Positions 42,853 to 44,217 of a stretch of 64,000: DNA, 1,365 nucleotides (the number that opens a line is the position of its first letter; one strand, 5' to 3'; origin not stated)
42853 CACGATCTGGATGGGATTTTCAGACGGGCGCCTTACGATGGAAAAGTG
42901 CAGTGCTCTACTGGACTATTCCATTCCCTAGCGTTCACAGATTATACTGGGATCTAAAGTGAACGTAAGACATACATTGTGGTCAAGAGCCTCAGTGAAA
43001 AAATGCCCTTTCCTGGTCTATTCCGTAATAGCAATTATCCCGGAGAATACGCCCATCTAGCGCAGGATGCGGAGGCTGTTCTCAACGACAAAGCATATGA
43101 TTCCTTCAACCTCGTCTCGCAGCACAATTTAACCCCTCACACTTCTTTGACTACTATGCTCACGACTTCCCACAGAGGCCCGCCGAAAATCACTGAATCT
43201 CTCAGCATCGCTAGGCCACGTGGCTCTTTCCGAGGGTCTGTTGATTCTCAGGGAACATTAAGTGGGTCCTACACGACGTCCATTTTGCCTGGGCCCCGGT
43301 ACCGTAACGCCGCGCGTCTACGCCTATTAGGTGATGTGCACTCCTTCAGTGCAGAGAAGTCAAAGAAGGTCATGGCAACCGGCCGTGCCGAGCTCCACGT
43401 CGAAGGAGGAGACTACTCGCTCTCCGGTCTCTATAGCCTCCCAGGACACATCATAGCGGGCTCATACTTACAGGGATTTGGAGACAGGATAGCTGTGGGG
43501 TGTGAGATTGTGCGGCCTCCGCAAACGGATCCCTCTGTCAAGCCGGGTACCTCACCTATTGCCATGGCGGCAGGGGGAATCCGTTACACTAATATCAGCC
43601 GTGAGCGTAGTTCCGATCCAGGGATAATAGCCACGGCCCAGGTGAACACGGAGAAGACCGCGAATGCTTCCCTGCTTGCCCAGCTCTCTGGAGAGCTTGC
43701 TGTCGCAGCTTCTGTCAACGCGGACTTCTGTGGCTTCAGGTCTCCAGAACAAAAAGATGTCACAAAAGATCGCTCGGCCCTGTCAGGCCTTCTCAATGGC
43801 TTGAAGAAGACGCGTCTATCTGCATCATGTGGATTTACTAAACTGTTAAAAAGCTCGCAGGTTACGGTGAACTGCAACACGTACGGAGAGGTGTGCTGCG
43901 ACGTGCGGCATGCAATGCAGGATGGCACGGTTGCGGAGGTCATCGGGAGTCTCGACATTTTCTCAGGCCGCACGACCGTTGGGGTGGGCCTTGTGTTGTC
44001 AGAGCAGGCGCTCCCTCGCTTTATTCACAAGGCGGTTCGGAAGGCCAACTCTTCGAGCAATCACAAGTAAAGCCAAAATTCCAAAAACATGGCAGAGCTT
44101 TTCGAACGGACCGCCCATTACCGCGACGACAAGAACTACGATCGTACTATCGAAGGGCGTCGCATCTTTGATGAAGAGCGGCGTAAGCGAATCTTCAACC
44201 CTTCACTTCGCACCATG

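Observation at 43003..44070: Candidate mitosomal beta-barrel (Tom40-like) protein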

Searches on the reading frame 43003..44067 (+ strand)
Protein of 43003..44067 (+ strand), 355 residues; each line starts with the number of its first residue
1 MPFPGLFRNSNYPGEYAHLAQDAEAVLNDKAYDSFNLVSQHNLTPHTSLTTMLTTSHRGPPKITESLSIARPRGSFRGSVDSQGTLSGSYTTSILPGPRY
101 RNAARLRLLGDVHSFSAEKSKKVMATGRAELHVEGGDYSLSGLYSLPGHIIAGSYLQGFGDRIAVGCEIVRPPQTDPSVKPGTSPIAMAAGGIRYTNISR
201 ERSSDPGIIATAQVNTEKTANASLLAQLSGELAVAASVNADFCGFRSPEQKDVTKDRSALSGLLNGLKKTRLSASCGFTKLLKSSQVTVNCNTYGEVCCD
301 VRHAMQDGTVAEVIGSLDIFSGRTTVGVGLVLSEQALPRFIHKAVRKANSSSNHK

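Call 4: search_protein_families(library=pfam, proteins=[window:43003-44067:+], max_evalue=10)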
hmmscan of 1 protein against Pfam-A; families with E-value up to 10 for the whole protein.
window:43003-44067:+ (355 aa): 3 families
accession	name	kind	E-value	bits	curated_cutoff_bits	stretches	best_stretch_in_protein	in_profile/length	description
PF01459.28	Porin_3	-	5.1e-06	26.5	28.4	1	123-318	104-260/271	Eukaryotic porin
PF13742.12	tRNA_anti_2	-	0.058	14.1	27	1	115-140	64-89/95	OB-fold nucleic acid binding domain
PF19190.6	BACON_2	-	0.8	10.1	25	1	259-293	48-82/94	Viral BACON domain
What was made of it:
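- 43102..43995 (+): 19-strand beta-barrel (aa 34-331). Pfam Porin_3 covers aa 123-318 (call 4).
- On Eukaryotic porin superfamily (Pfam Porin_3, PF01459): The window protein scores E 5.1e-6 and 26.5 bits, 1.9 bits below the 28.4 gathering score (call 4).
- Pfam Porin_3 scores E 5.1e-6 and 26.5 bits for the window protein (call 4). The window protein alone falls 1.9 bits short of the Pfam Porin_3 gathering score (call 4). Pfam Porin_3 covers both VDAC and Tom40 (call 4). The window protein alone is just under the Pfam cut-off (call 4).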

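Call 5: search_solved_structures(query=window:43003-44067:+, max_evalue=10, show_alignments=2)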
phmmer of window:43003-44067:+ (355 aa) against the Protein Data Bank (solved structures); distinct sequences matched with E-value up to 10: 3.
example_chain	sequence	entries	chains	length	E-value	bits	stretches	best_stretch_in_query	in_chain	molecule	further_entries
22vt_5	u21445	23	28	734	0.42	12.6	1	140-187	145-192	DNA replication licensing factor MCM5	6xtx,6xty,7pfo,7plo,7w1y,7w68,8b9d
9caq_5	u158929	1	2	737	0.42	12.6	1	140-187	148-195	DNA replication licensing factor MCM5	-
9lxd_5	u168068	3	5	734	0.42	12.6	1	140-187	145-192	DNA replication licensing factor MCM5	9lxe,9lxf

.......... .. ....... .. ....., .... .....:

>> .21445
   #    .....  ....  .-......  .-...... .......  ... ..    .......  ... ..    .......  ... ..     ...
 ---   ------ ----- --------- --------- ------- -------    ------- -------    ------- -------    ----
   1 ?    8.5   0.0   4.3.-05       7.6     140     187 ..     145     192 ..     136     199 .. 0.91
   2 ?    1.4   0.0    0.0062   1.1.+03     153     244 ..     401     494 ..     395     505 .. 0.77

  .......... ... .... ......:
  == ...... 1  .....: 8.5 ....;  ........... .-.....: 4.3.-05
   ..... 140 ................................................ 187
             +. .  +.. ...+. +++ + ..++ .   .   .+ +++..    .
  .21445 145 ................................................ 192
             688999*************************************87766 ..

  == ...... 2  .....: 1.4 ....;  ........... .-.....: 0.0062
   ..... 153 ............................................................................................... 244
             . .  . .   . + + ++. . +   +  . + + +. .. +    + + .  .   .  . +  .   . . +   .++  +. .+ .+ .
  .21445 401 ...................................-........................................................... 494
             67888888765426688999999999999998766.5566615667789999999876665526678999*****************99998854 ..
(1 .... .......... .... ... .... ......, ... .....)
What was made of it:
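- Tried and rejected: Single-sequence phmmer against the PDB gave only a spurious MCM5 match at E 0.42 (call 5).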

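Call 6: find_homologous_proteins(query=window:43003-44067:+)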
Query window:43003-44067:+ (355 aa): 5 proteins with E <= 0.001 among 5309 candidates.
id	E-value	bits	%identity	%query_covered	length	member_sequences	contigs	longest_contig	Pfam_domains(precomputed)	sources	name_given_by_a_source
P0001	3.1e-232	787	100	100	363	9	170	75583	PF01459.29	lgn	-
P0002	2.4e-204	696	88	100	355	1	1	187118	PF01459.29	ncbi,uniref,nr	ncbi:Hypothetical protein GLP15_5141 [Giardia lamblia P15]|uniref:Tom40 n=1 Tax=Giardia intestinalis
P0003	1.7e-185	634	80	100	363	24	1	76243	PF01459.29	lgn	-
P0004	1.5e-156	538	67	100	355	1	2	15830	PF01459.29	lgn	-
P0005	1.1e-151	522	68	99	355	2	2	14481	PF01459.29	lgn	-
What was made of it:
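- On Eukaryotic porin superfamily (Pfam Porin_3, PF01459): The precomputed annotation of the identical protein lists PF01459 (call 6).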

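Call 7: list_cluster_members(proteins=[window:43003-44067:+, P0001, P0002])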
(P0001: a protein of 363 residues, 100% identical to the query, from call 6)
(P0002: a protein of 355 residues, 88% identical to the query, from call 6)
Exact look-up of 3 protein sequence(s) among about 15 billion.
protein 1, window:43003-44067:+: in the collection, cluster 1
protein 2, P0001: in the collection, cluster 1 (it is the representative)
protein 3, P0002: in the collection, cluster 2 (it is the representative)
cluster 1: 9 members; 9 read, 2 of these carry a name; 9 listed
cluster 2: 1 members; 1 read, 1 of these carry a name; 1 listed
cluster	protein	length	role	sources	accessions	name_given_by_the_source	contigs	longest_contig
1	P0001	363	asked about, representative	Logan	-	-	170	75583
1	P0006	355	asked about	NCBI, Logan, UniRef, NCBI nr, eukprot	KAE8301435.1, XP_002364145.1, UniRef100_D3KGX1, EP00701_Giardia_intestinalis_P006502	Tom40 [Giardia duodenalis] | Tom40 n=1 Tax=Giardia intestinalis (strain ATCC 50803 / WB clone C6) TaxID=184922 ... | Tom40 [Giardia intestinalis]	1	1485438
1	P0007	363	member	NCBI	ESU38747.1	Hypothetical protein DHA2_17161, partial [Giardia duodenalis]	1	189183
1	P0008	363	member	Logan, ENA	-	-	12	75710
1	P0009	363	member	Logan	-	-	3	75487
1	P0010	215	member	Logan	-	-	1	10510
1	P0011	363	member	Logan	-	-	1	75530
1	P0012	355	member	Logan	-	-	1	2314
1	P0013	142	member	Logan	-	-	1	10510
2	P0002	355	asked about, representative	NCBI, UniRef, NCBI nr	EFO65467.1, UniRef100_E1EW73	Hypothetical protein GLP15_5141 [Giardia lamblia P15] | Tom40 n=1 Tax=Giardia intestinalis (strain P15) TaxID=658858 RepID=E1EW73_GIAIA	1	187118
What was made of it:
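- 43003..44070 (+): Complete intron-less coding sequence of GiTom40 (355 aa plus TAA stop), gene GL50803_17161. Exact-sequence match to XP_002364145.1 / KAE8301435.1 / UniRef100_D3KGX1 'Tom40 Giardia intestinalis WB C6' (call 7).
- Closest known: GiTom40 / GlTom40. Same: Identical in sequence over all 355 residues (call 7).
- The sequence is identical to XP_002364145.1 / D3KGX1 'Tom40' of G. intestinalis WB C6, and the same 90% cluster holds DHA2_17161 (call 7).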

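Call 15: search_solved_structures(query=A1, max_evalue=10, show_alignments=3)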
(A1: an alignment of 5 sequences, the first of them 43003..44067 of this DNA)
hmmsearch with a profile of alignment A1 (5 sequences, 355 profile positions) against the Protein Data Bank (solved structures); distinct sequences matched with E-value up to 10: 0.
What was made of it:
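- Tried and rejected: The 5-sequence Giardia-only profile found nothing in the PDB (call 15).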

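Call 24: predict_structure(alignment_id=A1)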
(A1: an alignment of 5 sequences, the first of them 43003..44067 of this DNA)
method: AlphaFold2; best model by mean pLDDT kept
length: 355 residues; sequences in the alignment: 5
mean_pLDDT: 33.8   pTM: 0.29
mean pLDDT of the five models: 33.8, 32.5, 30.7, 27.1, 25.7
residues with pLDDT >= 90: 0; 70-90: 1; 50-70: 57; < 50: 297
segments of 3 or more residues with pLDDT < 50: 1-25, 88-355
pLDDT, mean of each block of 10 residues (from residue 1): 30 36 49 61 62 64 60 51 52 39 34 32 31 32 28 26 22 25 22 22 25 24 24 24 22 24 22 24 28 27 33 27 26 39 40 32
secondary structure, 60 per line:
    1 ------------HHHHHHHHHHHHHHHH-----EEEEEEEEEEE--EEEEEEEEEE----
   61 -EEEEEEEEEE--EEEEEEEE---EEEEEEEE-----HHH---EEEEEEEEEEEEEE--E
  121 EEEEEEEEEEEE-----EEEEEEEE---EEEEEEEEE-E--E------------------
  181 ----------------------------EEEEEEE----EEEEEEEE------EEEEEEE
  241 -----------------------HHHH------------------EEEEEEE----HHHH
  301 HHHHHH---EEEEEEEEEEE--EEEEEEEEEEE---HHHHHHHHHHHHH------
elements in order: H13-28 E34-44 E47-56 E62-71 E74-81 E85-92 E104-117 E120-132 E138-145 E149-157 E209-215 E220-227 E234-240 H264-267 E286-292 H297-306 E310-320 E323-333 H337-349
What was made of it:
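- The first AlphaFold run, with 5 close sequences, gave an unusable model (pLDDT 33.8, call 24).
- Tried and rejected: I discarded that model and did not use it for fold searching (call 24).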

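Call 25: search_protein_representatives(alignment_id=A1)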
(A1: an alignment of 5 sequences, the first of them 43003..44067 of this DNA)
Query: 5 sequences, 355 profile positions. Proteins with E-value up to 0.001 (for the whole library): 7; up to 1e-10: 4; up to 1e-30: 3. The best 7 are listed.
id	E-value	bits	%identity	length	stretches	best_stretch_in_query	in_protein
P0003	4.2e-220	746.2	-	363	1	1-355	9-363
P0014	4.2e-51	190.3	-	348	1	1-332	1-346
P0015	1.2e-45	172.4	-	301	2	1-240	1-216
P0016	5.9e-23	97.7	-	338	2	126-333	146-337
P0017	1.8e-04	36.9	-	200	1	133-333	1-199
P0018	5.0e-04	35.5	-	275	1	11-193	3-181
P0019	7.1e-04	35.0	-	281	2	7-179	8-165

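Call 27: search_protein_families(library=pfam, proteins=[P0014, P0015, P0016, P0017, P0018, P0019, P0003, P0004], max_evalue=0.1)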
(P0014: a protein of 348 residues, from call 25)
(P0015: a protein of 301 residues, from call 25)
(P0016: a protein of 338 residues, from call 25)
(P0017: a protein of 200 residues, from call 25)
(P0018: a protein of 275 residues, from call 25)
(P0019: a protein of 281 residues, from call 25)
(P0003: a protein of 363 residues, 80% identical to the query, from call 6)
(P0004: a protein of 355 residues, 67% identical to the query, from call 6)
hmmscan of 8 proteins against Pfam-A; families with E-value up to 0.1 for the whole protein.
P0014 (348 aa): 1 family
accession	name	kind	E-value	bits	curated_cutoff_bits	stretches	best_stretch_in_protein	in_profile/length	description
PF01459.28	Porin_3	-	1.3e-06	28.5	28.4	1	13-335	2-263/271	Eukaryotic porin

P0015 (301 aa): 1 family
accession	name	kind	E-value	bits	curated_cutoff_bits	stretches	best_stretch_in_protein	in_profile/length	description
PF01459.28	Porin_3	-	8.8e-12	45.4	28.4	1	12-274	2-262/271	Eukaryotic porin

P0016 (338 aa): 1 family
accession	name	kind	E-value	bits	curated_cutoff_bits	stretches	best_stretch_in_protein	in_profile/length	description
PF01459.28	Porin_3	-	4.9e-07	29.9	28.4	1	166-324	128-262/271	Eukaryotic porin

P0017 (200 aa): 1 family
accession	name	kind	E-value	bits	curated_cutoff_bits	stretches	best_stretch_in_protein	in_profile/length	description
PF01459.28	Porin_3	-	0.0051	16.7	28.4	1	15-186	129-262/271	Eukaryotic porin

P0018 (275 aa): 0 families

P0019 (281 aa): 1 family
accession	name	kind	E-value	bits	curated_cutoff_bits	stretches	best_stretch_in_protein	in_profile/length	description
PF01459.28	Porin_3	-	1.6e-29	103.7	28.4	1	14-260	2-257/271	Eukaryotic porin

P0003 (363 aa): 1 family
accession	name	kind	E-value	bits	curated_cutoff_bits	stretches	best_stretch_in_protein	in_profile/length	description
PF01459.28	Porin_3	-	1.5e-06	28.3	28.4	1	21-328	2-262/271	Eukaryotic porin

P0004 (355 aa): 1 family
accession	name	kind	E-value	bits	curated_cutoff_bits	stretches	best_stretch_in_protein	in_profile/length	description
PF01459.28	Porin_3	-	6.5e-11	42.6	28.4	1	13-321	2-263/271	Eukaryotic porin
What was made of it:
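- On Eukaryotic porin superfamily (Pfam Porin_3, PF01459): Orthologues and relatives score above the cut-off: 28.5, 29.9, 42.6, 45.4 and 103.7 bits (call 27).
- Relatives score above the 28.4-bit cut-off: P0004 42.6, G. muris 45.4, Dysnectes 103.7 (call 27).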

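Call 29: search_solved_structures(query=P0019, max_evalue=1, show_alignments=1)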
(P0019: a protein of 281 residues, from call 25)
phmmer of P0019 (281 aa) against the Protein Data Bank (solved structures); distinct sequences matched with E-value up to 1: 9.
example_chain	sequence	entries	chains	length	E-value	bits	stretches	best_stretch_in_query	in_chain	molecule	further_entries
7ck6_A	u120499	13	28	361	8.1e-11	45.3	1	14-275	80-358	Mitochondrial import receptor subunit TOM40 homolog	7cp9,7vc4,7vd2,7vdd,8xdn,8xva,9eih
7vby_B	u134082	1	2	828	5.3e-10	42.6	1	14-275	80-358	Translocase of the Outer Membrane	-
9i6b_A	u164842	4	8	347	3.6e-09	39.9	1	10-275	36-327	Mitochondrial import receptor subunit (Tom40)-like protein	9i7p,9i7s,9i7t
9etm_A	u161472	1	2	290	7.1e-08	35.6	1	13-178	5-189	Mitochondrial import receptor subunit TOM40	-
5o8o_A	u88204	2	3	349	2.7e-05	27.2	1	10-223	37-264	Mitochondrial import receptor subunit tom40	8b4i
6jnf_A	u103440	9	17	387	0.00039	23.4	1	26-157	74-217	Mitochondrial import receptor subunit TOM40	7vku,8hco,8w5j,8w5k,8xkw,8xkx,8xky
6ucu_A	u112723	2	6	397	0.00042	23.3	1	26-157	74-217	Mitochondrial import receptor subunit TOM40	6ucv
7e4i_D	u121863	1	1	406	0.00044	23.2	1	26-157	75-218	Mitochondrial import receptor subunit TOM40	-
7e4h_D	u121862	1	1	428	0.0005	23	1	26-157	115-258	Mitochondrial import receptor subunit TOM40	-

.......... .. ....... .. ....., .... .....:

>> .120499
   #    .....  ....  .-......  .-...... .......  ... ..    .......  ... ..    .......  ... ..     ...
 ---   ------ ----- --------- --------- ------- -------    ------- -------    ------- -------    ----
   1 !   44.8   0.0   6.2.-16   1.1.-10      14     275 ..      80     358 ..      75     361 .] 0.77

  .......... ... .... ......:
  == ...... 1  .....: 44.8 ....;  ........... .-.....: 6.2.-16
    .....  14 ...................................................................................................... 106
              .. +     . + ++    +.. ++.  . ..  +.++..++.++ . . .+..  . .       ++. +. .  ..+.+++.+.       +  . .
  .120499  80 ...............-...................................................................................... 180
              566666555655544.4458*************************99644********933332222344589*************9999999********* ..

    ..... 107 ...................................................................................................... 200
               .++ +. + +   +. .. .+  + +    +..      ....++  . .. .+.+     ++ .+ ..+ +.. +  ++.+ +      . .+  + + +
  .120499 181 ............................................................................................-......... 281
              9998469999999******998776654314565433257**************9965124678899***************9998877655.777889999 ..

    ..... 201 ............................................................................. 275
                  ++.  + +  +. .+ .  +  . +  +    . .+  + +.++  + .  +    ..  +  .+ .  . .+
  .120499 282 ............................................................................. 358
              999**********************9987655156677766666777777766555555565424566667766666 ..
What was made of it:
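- That Dysnectes protein hits only Tom40 chains in the PDB, with human TOM40 at E 8e-11 (call 29).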

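Call 30: search_solved_structures(query=A2, max_evalue=10, show_alignments=2)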
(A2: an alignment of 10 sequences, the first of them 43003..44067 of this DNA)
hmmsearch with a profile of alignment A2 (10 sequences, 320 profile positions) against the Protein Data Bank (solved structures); distinct sequences matched with E-value up to 10: 9.
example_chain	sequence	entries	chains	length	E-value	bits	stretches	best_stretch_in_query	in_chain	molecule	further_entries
9i6b_A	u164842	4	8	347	1.8e-13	53.9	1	11-314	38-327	Mitochondrial import receptor subunit (Tom40)-like protein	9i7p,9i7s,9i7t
6jnf_A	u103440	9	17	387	1.3e-09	41.2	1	12-315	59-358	Mitochondrial import receptor subunit TOM40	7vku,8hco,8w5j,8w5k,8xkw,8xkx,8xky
6ucu_A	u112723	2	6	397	1.4e-09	41.1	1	12-315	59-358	Mitochondrial import receptor subunit TOM40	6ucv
7e4i_D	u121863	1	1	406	1.5e-09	40.9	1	12-315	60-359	Mitochondrial import receptor subunit TOM40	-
7e4h_D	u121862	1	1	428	1.8e-09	40.7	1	12-315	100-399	Mitochondrial import receptor subunit TOM40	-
5o8o_A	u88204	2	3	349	2.9e-07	33.5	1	11-314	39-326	Mitochondrial import receptor subunit tom40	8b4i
7ck6_A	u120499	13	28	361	0.0002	24.1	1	33-187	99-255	Mitochondrial import receptor subunit TOM40 homolog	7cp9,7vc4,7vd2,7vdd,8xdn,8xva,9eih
9etm_A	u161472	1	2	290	0.0016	21.2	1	12-171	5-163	Mitochondrial import receptor subunit TOM40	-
7vby_B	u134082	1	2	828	0.0031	20.2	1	33-187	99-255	Translocase of the Outer Membrane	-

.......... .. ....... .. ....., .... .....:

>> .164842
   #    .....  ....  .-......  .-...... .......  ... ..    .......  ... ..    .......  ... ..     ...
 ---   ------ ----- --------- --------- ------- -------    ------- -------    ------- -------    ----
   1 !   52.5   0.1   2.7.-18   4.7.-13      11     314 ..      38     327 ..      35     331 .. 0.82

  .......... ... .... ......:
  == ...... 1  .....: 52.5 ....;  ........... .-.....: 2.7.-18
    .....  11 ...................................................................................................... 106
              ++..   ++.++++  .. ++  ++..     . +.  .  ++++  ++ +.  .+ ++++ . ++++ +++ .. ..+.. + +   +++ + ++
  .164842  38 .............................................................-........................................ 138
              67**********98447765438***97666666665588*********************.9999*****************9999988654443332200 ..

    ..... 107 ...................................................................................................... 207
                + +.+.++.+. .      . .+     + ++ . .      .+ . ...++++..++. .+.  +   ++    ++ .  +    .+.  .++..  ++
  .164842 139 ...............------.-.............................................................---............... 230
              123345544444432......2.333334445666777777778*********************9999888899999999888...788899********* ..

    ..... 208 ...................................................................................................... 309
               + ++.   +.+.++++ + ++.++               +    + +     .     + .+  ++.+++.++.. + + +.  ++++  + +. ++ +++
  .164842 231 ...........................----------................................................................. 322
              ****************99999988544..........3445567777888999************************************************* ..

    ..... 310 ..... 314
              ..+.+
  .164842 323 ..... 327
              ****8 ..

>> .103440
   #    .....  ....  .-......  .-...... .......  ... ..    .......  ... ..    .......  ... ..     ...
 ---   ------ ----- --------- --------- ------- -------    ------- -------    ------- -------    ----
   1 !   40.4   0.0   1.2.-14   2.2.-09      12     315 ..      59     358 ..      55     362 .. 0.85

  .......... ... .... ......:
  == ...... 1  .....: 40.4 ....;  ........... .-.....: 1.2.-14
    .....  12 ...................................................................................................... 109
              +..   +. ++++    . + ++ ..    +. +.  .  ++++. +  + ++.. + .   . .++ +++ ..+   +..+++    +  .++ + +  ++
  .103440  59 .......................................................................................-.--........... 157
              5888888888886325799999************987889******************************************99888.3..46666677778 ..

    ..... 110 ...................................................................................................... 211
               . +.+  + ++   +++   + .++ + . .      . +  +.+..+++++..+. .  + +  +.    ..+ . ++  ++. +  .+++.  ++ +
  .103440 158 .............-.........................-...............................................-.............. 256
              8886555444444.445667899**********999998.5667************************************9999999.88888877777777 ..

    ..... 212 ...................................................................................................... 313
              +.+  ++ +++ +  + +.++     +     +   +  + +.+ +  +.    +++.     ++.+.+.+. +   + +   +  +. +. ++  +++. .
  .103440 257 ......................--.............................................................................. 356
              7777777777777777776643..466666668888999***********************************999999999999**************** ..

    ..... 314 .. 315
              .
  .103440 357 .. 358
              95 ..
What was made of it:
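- The 10-sequence profile A2 gives 9 of 9 PDB hits as Tom40, best E 1.8e-13, aligned over profile positions 11-314, with no VDAC at E<=10 (call 30).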

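Call 31: find_homologous_proteins(query=A2, max_evalue=0.001)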
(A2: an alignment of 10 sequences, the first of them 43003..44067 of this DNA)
Query A2 (10 sequences) (355 aa, profile of the alignment): 7 proteins with E <= 0.001 among 8000 candidates.
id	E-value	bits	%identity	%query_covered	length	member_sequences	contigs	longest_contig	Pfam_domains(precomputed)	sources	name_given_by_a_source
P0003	5.4e-155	534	80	100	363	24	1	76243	PF01459.29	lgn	-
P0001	1.9e-154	532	100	100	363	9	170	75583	PF01459.29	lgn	-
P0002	5.6e-154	530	88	100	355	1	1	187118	PF01459.29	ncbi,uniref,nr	ncbi:Hypothetical protein GLP15_5141 [Giardia lamblia P15]|uniref:Tom40 n=1 Tax=Giardia intestinalis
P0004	1.6e-149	516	67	100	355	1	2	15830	PF01459.29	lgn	-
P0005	8.8e-147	507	68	99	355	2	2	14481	PF01459.29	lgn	-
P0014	8.6e-123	428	35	94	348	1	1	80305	PF01459.29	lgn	-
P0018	1.0e-80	290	25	90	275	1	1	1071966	-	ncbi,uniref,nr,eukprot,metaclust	ncbi:Tom40 [Spironucleus salmonicida]|uniref:Tom40 n=1 Tax=Spironucleus salmonicida TaxID=348837 Rep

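Call 33: find_homologous_proteins(query=P0019, max_evalue=0.001)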
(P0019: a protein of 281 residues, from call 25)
Query P0019 (281 aa): 3 proteins with E <= 0.001 among 8000 candidates.
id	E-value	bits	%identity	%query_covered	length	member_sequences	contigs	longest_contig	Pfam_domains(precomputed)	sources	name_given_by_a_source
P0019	5.7e-173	591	100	100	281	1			PF01459.29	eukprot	eukprot:gnl/Dysnectes_brevis/4038_a5276_622.p1 GENE.gnl/Dysnectes_brevis/4038_a5276_622~~gnl/Dysnect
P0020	1.1e-10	60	27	95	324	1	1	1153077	PF01459.29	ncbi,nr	ncbi:eukaryotic porin/Tom40 [Gongronella butleri]|nr:eukaryotic porin/Tom40 [Gongronella butleri]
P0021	1.7e-8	53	27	95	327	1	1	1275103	PF01459.29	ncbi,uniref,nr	ncbi:hypothetical protein DM01DRAFT_1299556 [Hesseltinella vesiculosa]|uniref:Mitochondrial import r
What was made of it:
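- The exhaustive profile search of 1.84 billion representatives returns only 7 proteins, including Spironucleus salmonicida Tom40 and a Dysnectes brevis protein (calls 25, 31, 33).
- Tried and rejected: Word-indexed homologue searches with the wider profile and with the Dysnectes protein added few sequences: 7 and 3 hits (calls 31, 33).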
